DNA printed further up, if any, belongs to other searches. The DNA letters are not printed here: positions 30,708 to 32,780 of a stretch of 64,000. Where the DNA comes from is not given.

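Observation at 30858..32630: Membrane-anchored protein with catalytically dead EAL domain co-transcribed with prolyl-tRNA synthetase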

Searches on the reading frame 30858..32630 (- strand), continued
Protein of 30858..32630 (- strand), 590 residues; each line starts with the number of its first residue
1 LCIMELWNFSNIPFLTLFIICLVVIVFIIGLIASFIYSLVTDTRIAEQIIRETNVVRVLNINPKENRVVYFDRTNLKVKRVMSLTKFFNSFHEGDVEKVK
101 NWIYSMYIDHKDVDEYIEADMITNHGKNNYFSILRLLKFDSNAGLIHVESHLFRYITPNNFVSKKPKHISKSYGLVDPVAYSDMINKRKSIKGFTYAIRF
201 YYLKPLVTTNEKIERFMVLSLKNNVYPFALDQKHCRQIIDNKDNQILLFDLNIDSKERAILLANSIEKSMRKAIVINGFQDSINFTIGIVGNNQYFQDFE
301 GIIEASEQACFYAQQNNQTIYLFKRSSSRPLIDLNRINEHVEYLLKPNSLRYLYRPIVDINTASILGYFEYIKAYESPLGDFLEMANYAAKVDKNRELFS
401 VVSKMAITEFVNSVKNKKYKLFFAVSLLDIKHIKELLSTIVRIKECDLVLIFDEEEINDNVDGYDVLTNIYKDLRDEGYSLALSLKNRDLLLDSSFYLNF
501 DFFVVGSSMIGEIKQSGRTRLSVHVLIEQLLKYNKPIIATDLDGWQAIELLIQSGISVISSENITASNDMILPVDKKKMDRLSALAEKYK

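Call 35: find_encoding_contigs(protein=P0170, flank=5000, max_places=2)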
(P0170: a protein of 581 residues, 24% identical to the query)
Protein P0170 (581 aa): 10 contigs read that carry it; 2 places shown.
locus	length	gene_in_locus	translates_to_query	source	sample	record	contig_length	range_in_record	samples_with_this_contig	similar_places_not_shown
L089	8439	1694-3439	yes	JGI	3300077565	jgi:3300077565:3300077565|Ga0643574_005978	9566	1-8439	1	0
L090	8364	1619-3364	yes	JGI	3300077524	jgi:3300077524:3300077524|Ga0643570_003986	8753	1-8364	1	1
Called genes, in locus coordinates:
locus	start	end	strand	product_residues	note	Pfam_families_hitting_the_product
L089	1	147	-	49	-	?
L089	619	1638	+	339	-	PF00389:2-Hacid_dh, PF02826:2-Hacid_dh_C, PF00670:AdoHcyase_NAD (weak), PF07991:KARI_N (weak)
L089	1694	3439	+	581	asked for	PF00990:GGDEF (weak), PF00563:EAL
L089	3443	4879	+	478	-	PF00587:tRNA-synt_2b, PF03129:HGTP_anticodon, PF09180:ProRS-C_1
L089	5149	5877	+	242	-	PF00881:Nitroreductase (faint), PF14512:TM1586_NiRdase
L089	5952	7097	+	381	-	-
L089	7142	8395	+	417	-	PF01553:Acyltransferase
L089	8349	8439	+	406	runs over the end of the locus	?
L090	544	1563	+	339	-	PF00389:2-Hacid_dh, PF02826:2-Hacid_dh_C, PF00670:AdoHcyase_NAD (weak), PF07991:KARI_N (weak)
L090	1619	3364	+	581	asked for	PF00990:GGDEF (weak), PF00563:EAL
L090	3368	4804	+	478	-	PF00587:tRNA-synt_2b, PF03129:HGTP_anticodon, PF09180:ProRS-C_1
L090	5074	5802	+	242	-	PF00881:Nitroreductase (faint), PF14512:TM1586_NiRdase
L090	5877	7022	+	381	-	-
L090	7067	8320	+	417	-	PF01553:Acyltransferase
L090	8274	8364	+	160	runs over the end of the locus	?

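Call 40: list_cluster_members(proteins=[P0237, P0264, P0170, P0198, P0222, P0144, P0150, P0189, P0208, P0252])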
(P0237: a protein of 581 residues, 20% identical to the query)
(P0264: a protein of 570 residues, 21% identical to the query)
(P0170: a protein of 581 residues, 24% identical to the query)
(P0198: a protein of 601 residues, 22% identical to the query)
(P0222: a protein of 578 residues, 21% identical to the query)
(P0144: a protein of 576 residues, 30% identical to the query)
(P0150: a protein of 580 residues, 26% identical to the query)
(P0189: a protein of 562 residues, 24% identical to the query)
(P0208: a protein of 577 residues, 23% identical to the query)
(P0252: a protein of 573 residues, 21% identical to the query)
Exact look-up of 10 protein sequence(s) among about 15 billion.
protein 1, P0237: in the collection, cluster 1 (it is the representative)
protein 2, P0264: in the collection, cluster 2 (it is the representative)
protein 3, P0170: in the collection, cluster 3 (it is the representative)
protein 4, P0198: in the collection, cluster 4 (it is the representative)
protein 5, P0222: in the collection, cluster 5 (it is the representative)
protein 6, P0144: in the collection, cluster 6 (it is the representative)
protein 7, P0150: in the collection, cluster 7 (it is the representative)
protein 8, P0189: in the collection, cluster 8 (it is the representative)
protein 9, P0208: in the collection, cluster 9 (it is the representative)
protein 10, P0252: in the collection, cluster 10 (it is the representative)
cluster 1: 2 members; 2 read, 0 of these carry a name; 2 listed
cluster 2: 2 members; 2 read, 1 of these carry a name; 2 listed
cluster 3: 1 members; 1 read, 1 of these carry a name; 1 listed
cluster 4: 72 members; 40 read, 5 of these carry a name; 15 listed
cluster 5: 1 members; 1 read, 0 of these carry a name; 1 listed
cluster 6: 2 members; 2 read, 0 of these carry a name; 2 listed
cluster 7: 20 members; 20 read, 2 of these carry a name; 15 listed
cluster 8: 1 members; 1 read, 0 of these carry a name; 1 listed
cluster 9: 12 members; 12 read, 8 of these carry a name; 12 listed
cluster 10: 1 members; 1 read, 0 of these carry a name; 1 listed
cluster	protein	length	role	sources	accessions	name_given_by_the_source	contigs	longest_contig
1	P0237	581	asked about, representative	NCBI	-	-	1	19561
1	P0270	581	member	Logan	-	-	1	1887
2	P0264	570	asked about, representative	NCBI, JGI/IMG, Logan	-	hypothetical protein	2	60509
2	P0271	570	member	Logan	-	-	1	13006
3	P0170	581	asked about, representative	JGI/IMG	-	EAL domain-containing protein (putative c-di-GMP-specific phosphodiesterase class I)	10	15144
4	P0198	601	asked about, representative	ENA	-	-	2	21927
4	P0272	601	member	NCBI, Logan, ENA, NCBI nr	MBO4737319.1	MAG: hypothetical protein J5627_02635 [Bacilli bacterium] | hypothetical protein [Bacilli bacterium]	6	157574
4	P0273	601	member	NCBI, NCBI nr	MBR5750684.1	MAG: hypothetical protein IKX82_03445 [Bacilli bacterium] | hypothetical protein [Bacilli bacterium]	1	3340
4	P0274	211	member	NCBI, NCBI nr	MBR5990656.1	MAG: hypothetical protein IK034_02320, partial [Bacilli bacterium] | hypothetical protein [Bacilli bacterium]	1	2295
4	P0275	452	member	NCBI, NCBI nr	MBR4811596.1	MAG: hypothetical protein IKZ68_00595, partial [Bacilli bacterium] | hypothetical protein [Bacilli bacterium]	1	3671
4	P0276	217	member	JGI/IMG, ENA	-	hypothetical protein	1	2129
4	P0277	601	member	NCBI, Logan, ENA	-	-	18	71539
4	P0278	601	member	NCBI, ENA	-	-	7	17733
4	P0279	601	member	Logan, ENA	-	-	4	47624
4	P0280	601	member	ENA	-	-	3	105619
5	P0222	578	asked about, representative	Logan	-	-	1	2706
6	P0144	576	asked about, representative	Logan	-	-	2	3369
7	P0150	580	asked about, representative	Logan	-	-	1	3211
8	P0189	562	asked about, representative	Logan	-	-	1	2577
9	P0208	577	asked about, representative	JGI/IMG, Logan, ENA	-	EAL domain-containing protein (putative c-di-GMP-specific phosphodiesterase class I)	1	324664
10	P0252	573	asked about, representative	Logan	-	-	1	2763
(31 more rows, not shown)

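Call 51: search_protein_families(library=pfam, alignment_id=A4, max_evalue=0.01)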
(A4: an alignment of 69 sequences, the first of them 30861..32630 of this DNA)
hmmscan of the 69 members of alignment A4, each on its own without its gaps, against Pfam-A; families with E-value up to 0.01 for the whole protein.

A. member 1, window:30861-32630:- (590 aa): 1 family
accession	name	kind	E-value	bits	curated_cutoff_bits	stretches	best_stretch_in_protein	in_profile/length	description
PF00563.25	EAL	-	1.3e-08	35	31.3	1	345-558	8-227/236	EAL domain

B. families by the number of members that match (of 69 scanned): 8 families
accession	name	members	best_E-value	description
PF00563.25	EAL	39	5.5e-16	EAL domain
PF00990.26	GGDEF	1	4.7e-07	Diguanylate cyclase, GGDEF domain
PF20485.3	DUF6724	1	0.00042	Family of unknown function (DUF6724)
PF07204.16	Orthoreo_P10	1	0.00085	Orthoreovirus membrane fusion protein p10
PF22375.1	Lgt1_N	1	0.002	Glucosyltransferase Lgt1, N-terminal domain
PF00702.32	Hydrolase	1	0.0069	haloacid dehalogenase-like hydrolase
PF15102.11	TMEM154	1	0.0092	TMEM154 protein family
PF09703.15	Cas_Csa4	1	0.0096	CRISPR-associated protein (Cas_Csa4)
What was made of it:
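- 31656..32099 (-): GGDEF-derived domain (aa 178-325). The signature reads KDNQI instead of GGDEF. There is no metal-binding Asp and no RxxD I-site. This is the least constrained domain. A Pfam GGDEF hit occurs in only 1 of 69 members (call 51).
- On EAL domain superfamily (Pfam PF00563): 39/69 members match (call 51).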

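Call 52: predict_structure(alignment_id=A1)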
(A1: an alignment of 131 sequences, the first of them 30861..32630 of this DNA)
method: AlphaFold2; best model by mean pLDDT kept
length: 590 residues; sequences in the alignment: 131
mean_pLDDT: 93.1   pTM: 0.82
mean pLDDT of the five models: 93.1, 91.9, 91.5, 91.2, 91.2
residues with pLDDT >= 90: 489; 70-90: 82; 50-70: 18; < 50: 1
segments of 3 or more residues with pLDDT < 50: none
pLDDT, mean of each block of 10 residues (from residue 1): 74 95 98 98 91 86 98 94 98 97 96 94 90 96 97 93 69 84 93 96 79 90 95 92 93 97 98 95 96 95 93 92 83 80 96 98 98 88 93 95 97 94 97 97 97 95 89 97 96 96 92 87 95 97 95 97 97 97 97
secondary structure, 60 per line:
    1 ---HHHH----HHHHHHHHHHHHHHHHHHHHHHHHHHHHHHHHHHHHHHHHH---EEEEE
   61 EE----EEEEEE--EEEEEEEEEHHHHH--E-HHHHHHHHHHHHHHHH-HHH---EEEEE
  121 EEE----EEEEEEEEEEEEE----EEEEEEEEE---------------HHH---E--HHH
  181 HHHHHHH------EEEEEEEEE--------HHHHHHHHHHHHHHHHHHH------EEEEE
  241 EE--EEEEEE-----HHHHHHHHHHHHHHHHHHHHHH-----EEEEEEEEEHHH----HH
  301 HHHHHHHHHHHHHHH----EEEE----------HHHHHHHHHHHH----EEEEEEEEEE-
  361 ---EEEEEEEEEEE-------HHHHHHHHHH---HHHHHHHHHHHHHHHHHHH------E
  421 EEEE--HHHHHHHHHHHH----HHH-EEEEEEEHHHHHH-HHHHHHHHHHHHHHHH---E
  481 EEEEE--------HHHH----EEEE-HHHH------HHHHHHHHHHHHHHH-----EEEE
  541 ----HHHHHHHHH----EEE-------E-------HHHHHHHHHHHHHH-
elements in order: H4-7 H12-52 E56-62 E67-72 E75-83 H84-88 H93-108 E116-123 E128-140 E145-153 H178-187 E194-202 H211-229 E236-242 E245-250 H256-277 E283-291 H299-315 E320-323 H334-345 E350-359 E364-374 H382-391 H395-413 E420-424 H427-438 E447-453 H454-459 H461-476 E480-485 H494-497 E502-505 H507-510 H517-531 E537-540 H545-553 E558-560 H576-589
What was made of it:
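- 32517..32597 (-): Single N-terminal transmembrane helix (aa ~12-38), continuing as a stalk helix to aa 52. Model helix H12-52 (call 52).
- The AF2 model has pLDDT 93.1 and pTM 0.82 (call 52). X has no periplasmic or HAMP module like LapD's (call 52).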

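Call 54: fold_search(model_id=the predicted structure, library=pdb)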
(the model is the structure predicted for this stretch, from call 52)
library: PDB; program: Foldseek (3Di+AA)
matches with E <= 10: 1276; with E <= 0.001: 103
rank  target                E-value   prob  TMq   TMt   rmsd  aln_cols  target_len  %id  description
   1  9cmf_A                5.6e-18  1.00  0.38  0.29  26.3       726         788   11  Substrate bound DosP (released 2024-11-20)
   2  5xge                  2.1e-17  1.00  0.37  0.40  17.4       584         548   12  Crystal structure of the PAS-GGDEF-EAL domain of PA0861 from Pseudomonas aeruginosa in complex with cyclic di-GMP (released 2017-12-20)
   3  5xgb                  2.1e-17  1.00  0.37  0.39  17.5       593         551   13  Crystal structure of the PAS-GGDEF-EAL domain of PA0861 from Pseudomonas aeruginosa (released 2017-12-20)
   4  5xgd                  2.8e-17  1.00  0.36  0.38  17.6       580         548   12  Crystal structure of the PAS-GGDEF-EAL domain of PA0861 from Pseudomonas aeruginosa in complex with GTP (released 2017-12-20)
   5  5m3c_A                8.0e-17  1.00  0.40  0.54   8.8       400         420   12  Structure of the hybrid domain (GGDEF-EAL) of PA0575 from Pseudomonas aeruginosa PAO1 at 2.8 Ang. with GTP and Ca2+ bo (released 2017-12-20)
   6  9ce0_B                2.6e-16  1.00  0.37  0.29  22.9       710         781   11  DosP Apo Bent form (released 2024-11-20)
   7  9bgv_A                4.0e-16  1.00  0.38  0.29  26.7       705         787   12  DosP R97A straight form (released 2024-11-20)
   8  5m3c_B                5.2e-16  1.00  0.47  0.63   6.4       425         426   11  Structure of the hybrid domain (GGDEF-EAL) of PA0575 from Pseudomonas aeruginosa PAO1 at 2.8 Ang. with GTP and Ca2+ bo (released 2017-12-20)
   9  9bkv_B                6.1e-16  1.00  0.38  0.29  22.9       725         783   12  DosP R97A bent form (released 2024-11-20)
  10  3pjw                  1.5e-15  1.00  0.35  0.47  15.6       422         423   14  Structure of Pseudomonas fluorescence LapD GGDEF-EAL dual domain, I23 (released 2011-02-09)
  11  9bkv_A                7.0e-15  1.00  0.36  0.28  32.9       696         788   11  DosP R97A bent form (released 2024-11-20)
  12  4rnf                  9.2e-15  1.00  0.38  0.51  14.8       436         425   10  PaMorA tandem diguanylate cyclase - mutant phosphodiesterase, apo form (released 2014-11-19)
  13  4rnh                  9.7e-15  1.00  0.36  0.49  14.6       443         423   11  PaMorA tandem diguanylate cyclase - phosphodiesterase, c-di-GMP complex (released 2014-11-19)
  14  6pwk_A                1.3e-13  1.00  0.35  0.48   8.5       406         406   12  Vibrio cholerae LapD S helix-GGDEF-EAL (bound to c-di-GMP) (released 2019-10-09)
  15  6pwk_B                1.6e-12  1.00  0.34  0.47   8.6       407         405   12  Vibrio cholerae LapD S helix-GGDEF-EAL (bound to c-di-GMP) (released 2019-10-09)
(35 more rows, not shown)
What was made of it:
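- On EAL domain superfamily (Pfam PF00563): Foldseek matches EAL domains with TM(target) 0.65-0.77 (call 54).
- Closest known: RbdA/PA0861 and DosP: active PAS-GGDEF-EAL phosphodiesterases. Same: These are the best structural matches over PAS, GGDEF and EAL together (call 54).
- Foldseek's best hits are DosP, RbdA/PA0861 (PAS-GGDEF-EAL), PA0575, LapD and MorA, at E 1e-18 to 1e-15 (call 54).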
